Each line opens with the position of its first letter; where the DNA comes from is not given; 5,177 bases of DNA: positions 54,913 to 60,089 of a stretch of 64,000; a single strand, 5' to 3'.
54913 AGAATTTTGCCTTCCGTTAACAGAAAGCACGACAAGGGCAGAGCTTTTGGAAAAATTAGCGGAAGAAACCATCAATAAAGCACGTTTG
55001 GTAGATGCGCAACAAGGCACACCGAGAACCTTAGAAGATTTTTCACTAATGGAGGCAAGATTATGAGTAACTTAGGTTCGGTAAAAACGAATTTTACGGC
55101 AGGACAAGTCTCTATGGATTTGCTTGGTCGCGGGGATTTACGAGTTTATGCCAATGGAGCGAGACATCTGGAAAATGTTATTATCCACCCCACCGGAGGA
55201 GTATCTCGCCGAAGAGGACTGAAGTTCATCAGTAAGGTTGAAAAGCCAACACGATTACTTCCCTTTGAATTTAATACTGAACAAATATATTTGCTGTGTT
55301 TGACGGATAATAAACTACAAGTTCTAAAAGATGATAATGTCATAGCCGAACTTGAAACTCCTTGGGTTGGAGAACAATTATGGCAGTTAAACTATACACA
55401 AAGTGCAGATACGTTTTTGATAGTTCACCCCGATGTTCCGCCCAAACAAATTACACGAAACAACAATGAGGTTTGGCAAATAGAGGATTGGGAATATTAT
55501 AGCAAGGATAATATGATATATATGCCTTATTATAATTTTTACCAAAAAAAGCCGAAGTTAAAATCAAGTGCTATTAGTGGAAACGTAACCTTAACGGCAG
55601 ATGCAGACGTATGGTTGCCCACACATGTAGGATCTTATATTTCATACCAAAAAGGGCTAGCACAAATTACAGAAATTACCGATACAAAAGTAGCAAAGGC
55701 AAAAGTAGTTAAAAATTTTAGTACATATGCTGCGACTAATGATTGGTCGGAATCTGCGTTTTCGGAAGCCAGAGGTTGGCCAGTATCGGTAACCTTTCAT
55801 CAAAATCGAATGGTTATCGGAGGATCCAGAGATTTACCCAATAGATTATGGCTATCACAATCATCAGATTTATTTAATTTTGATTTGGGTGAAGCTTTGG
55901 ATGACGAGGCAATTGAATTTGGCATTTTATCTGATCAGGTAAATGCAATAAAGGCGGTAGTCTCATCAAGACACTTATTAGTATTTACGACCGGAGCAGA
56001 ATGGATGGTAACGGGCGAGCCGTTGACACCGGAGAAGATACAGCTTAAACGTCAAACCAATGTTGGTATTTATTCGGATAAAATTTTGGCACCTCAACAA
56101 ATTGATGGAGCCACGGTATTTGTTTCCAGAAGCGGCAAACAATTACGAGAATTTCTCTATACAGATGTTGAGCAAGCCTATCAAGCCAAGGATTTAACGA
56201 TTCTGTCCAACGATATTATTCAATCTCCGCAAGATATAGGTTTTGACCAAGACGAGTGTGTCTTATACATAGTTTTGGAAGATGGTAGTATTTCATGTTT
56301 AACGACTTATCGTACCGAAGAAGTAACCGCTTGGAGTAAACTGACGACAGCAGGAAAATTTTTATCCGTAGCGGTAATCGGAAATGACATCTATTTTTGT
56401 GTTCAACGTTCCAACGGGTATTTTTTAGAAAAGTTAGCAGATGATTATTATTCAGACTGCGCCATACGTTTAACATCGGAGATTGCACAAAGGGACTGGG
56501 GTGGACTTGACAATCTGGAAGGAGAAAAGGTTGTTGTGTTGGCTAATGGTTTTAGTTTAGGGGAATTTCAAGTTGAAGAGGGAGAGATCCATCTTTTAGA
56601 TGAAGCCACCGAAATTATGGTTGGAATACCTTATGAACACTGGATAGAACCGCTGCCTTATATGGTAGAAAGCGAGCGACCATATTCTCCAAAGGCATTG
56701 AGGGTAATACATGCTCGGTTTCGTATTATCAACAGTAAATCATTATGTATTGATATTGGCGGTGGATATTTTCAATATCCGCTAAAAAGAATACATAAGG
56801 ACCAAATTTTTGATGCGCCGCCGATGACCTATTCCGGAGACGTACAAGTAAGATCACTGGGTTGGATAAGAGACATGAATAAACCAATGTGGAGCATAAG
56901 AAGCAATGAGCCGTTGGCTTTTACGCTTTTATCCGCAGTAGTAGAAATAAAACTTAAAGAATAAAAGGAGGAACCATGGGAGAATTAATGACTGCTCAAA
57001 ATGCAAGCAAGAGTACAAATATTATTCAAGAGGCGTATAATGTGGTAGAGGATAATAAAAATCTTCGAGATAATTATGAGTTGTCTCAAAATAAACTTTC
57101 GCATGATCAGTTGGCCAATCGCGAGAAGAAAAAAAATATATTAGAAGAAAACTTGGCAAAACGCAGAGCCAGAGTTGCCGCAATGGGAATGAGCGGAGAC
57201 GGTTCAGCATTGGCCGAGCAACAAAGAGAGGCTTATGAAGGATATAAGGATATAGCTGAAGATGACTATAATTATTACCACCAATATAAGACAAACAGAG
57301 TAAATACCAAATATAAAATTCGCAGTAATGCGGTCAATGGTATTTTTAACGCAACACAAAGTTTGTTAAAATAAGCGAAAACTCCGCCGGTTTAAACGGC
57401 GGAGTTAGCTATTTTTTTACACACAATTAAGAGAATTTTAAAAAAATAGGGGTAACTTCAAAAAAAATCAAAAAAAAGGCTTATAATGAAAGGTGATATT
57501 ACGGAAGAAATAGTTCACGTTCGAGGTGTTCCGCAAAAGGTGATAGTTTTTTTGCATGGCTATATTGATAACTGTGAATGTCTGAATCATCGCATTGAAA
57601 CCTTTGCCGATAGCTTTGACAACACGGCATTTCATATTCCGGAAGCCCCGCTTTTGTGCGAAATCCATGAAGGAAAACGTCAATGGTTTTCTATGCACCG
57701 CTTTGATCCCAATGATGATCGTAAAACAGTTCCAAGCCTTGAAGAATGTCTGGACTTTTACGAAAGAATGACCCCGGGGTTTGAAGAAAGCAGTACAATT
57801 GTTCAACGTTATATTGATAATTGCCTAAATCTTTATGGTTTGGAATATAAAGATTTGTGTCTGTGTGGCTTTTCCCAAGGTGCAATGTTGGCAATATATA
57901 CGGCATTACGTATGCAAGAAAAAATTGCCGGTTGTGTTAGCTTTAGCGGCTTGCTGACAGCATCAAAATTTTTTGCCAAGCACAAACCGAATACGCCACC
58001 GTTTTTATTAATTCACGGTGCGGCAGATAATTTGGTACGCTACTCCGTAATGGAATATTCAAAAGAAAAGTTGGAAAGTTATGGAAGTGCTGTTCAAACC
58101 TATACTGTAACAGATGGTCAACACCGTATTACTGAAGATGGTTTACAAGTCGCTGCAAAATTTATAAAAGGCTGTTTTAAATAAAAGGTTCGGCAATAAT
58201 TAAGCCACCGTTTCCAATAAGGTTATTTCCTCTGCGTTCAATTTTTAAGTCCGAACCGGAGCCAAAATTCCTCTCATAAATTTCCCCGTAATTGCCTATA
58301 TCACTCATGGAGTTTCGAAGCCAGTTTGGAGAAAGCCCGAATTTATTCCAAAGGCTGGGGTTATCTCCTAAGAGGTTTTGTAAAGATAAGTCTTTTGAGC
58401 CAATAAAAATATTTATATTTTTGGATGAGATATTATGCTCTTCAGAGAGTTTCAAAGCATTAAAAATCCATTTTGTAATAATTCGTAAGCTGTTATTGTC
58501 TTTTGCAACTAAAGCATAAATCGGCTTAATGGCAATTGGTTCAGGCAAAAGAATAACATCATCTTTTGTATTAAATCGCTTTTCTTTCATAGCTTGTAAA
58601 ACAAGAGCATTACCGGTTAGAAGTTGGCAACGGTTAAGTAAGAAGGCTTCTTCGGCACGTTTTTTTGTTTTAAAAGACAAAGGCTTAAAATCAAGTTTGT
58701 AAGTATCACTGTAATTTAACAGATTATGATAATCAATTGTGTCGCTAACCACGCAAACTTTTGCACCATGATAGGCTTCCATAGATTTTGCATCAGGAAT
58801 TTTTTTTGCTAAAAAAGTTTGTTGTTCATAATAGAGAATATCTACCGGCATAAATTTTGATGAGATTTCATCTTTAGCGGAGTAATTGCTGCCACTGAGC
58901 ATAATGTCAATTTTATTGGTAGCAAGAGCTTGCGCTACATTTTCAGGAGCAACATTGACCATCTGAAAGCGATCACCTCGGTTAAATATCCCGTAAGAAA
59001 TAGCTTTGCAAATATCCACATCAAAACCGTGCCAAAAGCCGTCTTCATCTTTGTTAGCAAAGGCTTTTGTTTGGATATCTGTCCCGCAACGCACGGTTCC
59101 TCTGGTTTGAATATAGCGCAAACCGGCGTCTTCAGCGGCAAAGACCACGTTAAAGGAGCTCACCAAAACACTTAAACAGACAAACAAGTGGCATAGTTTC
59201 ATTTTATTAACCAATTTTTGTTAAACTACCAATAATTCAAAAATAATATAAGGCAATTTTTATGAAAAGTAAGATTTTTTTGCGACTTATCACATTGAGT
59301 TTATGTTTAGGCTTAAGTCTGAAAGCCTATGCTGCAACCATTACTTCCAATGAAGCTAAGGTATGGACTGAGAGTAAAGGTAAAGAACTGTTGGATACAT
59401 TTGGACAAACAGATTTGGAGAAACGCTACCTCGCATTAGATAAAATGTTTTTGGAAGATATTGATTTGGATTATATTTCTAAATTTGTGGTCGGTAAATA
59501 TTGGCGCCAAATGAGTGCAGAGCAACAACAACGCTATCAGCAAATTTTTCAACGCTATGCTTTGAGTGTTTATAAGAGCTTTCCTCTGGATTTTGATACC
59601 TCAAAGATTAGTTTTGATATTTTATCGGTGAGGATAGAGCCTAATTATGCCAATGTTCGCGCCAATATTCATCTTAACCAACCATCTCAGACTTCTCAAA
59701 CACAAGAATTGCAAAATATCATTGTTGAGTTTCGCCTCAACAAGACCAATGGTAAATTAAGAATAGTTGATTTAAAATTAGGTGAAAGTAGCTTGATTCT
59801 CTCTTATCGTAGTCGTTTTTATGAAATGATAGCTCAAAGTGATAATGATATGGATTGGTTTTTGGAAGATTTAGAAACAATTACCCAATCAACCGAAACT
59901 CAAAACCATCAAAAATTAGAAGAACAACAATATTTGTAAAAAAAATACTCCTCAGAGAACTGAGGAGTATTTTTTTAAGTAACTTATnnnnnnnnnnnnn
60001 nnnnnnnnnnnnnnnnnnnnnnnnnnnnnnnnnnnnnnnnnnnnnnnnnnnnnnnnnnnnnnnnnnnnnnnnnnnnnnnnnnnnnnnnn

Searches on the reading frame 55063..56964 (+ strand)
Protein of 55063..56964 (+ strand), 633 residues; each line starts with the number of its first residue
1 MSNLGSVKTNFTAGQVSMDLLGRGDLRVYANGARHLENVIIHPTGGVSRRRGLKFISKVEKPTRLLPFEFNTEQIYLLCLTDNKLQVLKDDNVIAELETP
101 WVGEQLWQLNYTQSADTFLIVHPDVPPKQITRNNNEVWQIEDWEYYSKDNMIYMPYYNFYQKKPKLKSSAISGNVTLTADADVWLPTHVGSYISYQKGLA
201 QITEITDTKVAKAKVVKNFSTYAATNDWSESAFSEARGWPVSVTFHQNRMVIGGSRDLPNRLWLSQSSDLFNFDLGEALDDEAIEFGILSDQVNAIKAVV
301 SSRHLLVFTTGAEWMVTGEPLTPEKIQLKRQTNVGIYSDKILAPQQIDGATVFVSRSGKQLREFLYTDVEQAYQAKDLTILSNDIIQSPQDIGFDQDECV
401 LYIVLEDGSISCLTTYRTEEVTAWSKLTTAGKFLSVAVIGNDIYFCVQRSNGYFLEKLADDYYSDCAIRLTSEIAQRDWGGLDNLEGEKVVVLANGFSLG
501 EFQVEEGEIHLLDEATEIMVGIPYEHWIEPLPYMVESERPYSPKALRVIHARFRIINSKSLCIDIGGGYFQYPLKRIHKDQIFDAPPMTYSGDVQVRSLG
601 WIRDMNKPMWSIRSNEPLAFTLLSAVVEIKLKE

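Call 42: search_protein_families(library=pfam, proteins=[window:55063-56964:+], max_evalue=0.01)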
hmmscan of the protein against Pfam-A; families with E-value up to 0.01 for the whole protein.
window:55063-56964:+ (633 aa): 1 family
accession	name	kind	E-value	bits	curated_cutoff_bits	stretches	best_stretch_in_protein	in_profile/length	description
PF25675.1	Phage_nozzle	-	4.1e-10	38.9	27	1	243-459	351-577/794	Bacteriophage nozzle protein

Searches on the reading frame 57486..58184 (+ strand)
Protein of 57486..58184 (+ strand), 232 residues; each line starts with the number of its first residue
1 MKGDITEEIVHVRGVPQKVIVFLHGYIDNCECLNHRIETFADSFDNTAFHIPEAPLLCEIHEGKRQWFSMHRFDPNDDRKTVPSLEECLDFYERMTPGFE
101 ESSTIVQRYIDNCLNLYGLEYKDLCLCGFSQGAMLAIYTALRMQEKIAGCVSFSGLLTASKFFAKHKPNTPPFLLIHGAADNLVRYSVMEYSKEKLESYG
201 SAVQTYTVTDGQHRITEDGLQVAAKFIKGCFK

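Call 40: search_protein_families(library=pfam, proteins=[window:57486-58184:+], max_evalue=0.00001)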
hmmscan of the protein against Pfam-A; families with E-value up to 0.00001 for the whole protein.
window:57486-58184:+ (232 aa): 4 families
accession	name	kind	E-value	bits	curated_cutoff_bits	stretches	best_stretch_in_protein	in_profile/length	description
PF02230.22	Abhydrolase_2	-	2.7e-33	116.1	23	1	7-229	4-215/217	Phospholipase/Carboxylesterase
PF03959.19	FSH1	-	1.1e-10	42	21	1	18-213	5-199/211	Serine hydrolase (FSH1)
PF12146.15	Hydrolase_4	-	7.1e-08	32.5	27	0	122-158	76-112/239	Serine aminopeptidase, S33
PF00561.26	Abhydrolase_1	-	3.5e-06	27.3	25.8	0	119-159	66-106/245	alpha/beta hydrolase fold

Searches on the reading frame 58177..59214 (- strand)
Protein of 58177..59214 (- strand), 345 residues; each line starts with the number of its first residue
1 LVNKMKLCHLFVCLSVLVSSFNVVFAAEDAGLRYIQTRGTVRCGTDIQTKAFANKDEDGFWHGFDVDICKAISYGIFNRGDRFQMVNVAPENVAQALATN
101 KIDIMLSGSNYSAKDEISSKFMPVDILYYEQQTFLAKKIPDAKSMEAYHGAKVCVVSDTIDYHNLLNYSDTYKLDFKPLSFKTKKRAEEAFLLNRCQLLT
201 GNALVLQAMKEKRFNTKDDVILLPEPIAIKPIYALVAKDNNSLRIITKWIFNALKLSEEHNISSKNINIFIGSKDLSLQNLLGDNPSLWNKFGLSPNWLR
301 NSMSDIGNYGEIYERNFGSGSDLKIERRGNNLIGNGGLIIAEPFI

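Call 39: search_protein_families(library=pfam, proteins=[window:58177-59214:-], max_evalue=0.00001)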
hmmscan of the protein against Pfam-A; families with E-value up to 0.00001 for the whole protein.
window:58177-59214:- (345 aa): 1 family
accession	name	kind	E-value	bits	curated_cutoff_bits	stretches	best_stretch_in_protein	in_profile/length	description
PF00497.25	SBP_bac_3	-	6.5e-10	39.3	26.4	1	41-259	1-121/132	Bacterial extracellular solute-binding proteins, family 3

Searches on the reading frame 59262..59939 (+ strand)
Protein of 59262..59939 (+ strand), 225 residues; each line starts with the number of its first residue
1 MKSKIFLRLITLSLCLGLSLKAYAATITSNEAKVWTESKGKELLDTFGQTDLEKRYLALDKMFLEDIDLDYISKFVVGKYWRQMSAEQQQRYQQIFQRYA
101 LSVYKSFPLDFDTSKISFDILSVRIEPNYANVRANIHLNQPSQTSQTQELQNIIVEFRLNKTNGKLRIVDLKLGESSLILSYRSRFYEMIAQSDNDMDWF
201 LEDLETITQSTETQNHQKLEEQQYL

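Call 40: search_protein_families(library=pfam, proteins=[window:59262-59939:+], max_evalue=0.00001)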
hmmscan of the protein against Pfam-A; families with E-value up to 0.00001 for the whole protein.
window:59262-59939:+ (225 aa): 1 family
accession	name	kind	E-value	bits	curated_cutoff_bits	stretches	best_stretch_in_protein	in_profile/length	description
PF05494.18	MlaC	-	1.6e-23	83.8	26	1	50-205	20-165/166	MlaC protein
